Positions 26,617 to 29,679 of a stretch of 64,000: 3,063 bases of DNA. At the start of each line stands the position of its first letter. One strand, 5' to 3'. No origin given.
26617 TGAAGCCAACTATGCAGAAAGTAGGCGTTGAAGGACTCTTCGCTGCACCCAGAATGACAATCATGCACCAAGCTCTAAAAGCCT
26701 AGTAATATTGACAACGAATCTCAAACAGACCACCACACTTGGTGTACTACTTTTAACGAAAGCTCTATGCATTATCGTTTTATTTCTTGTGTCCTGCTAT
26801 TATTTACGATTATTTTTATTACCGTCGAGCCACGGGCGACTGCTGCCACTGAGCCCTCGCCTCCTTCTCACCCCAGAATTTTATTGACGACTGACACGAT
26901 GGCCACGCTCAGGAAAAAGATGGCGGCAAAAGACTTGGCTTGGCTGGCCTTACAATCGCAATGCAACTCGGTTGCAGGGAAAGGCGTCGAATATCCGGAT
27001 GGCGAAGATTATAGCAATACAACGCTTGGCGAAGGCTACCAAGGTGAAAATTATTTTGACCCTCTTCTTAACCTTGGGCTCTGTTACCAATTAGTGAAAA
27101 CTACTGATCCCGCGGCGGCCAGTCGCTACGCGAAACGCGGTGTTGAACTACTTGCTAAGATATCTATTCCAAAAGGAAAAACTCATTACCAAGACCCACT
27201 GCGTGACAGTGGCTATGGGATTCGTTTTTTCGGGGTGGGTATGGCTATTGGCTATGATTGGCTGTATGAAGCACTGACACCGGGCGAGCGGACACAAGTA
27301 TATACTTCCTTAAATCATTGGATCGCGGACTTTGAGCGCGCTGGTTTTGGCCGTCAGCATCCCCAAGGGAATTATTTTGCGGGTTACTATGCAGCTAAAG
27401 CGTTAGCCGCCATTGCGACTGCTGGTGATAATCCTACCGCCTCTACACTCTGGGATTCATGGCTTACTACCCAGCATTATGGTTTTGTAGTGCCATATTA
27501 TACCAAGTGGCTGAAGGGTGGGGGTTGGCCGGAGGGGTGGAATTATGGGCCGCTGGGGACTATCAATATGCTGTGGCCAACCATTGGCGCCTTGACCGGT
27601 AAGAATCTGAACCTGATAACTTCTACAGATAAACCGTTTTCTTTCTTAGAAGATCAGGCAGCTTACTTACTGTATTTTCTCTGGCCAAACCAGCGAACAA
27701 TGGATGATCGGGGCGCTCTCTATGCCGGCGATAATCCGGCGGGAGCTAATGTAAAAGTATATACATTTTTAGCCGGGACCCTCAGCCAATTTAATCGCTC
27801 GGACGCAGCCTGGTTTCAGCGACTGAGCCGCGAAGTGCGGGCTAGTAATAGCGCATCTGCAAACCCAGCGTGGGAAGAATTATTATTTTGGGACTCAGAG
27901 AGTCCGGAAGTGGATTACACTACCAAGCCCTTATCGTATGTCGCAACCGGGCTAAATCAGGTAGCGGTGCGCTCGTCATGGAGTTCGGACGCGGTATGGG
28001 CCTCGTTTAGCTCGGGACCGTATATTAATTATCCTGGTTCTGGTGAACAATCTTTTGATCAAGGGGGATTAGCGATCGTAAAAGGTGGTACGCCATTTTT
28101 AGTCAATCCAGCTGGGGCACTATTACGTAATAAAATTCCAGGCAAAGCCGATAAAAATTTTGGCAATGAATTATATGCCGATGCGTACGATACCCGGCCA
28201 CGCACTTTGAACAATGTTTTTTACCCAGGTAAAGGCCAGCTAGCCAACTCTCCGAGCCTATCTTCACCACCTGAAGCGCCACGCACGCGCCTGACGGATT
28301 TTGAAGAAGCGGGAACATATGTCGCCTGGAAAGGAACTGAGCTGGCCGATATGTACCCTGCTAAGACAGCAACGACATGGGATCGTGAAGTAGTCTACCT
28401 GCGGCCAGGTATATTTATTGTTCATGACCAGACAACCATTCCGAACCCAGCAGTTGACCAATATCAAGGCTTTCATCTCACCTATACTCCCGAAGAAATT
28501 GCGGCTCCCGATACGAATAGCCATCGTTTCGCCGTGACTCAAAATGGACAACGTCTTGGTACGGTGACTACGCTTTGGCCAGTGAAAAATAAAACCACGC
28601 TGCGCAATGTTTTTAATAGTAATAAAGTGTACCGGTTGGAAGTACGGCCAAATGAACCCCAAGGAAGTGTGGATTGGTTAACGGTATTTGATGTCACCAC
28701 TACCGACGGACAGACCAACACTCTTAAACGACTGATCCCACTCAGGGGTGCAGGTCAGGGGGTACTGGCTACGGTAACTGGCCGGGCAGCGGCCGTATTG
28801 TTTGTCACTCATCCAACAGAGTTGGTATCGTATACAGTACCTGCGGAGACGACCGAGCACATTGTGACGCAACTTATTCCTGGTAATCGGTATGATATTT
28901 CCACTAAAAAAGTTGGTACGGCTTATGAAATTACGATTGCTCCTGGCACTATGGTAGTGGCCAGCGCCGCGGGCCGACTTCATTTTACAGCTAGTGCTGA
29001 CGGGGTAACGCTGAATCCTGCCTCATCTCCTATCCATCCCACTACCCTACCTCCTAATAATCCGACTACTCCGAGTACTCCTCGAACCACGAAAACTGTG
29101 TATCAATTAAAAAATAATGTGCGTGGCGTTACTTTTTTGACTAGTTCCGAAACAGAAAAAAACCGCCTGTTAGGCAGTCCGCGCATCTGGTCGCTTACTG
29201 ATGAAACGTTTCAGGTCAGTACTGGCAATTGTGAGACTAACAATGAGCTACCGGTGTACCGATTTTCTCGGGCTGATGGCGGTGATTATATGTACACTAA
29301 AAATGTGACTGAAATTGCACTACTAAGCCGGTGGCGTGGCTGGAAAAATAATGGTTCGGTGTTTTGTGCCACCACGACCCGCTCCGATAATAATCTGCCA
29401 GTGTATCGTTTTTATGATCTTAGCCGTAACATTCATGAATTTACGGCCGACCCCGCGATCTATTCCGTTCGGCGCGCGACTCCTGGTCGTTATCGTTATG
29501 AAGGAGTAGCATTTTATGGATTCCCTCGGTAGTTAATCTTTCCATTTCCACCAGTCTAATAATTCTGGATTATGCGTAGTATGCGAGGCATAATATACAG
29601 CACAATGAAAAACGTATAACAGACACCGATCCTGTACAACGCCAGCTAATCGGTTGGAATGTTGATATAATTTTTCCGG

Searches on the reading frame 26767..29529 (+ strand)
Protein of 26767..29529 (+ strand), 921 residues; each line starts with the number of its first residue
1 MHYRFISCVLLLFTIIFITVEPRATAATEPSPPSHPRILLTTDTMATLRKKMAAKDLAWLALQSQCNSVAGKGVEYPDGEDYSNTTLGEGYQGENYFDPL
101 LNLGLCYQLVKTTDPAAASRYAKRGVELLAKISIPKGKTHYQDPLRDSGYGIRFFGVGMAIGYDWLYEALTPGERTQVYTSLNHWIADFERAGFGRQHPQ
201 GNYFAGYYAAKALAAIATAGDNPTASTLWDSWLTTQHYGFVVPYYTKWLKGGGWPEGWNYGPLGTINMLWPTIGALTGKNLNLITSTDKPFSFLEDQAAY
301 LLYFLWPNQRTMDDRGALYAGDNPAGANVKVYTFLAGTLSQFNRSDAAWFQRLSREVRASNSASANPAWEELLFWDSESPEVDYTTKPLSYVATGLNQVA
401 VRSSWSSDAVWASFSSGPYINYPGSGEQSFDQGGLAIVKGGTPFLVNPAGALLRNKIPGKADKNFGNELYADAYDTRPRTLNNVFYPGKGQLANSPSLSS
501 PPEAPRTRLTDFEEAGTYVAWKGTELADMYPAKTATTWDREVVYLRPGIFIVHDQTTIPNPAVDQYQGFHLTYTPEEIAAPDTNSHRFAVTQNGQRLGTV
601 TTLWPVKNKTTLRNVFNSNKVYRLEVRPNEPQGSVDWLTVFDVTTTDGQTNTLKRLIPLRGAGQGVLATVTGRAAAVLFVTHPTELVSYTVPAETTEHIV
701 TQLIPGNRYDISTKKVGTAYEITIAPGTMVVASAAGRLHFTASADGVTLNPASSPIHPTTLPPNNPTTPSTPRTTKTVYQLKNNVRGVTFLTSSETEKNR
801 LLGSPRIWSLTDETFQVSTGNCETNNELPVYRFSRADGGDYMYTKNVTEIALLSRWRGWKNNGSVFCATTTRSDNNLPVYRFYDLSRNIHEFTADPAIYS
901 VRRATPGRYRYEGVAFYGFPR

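Call 77: search_protein_families(library=pfam, proteins=[window:26767-29529:+], max_evalue=0.0001)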
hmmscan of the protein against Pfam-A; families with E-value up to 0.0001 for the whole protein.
window:26767-29529:+ (921 aa): 1 family
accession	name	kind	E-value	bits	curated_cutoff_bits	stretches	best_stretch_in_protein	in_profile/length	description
PF18885.6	DUF5648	-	1.2e-20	74.6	25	1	778-918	2-133/134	Domain of unknown function (DUF5648)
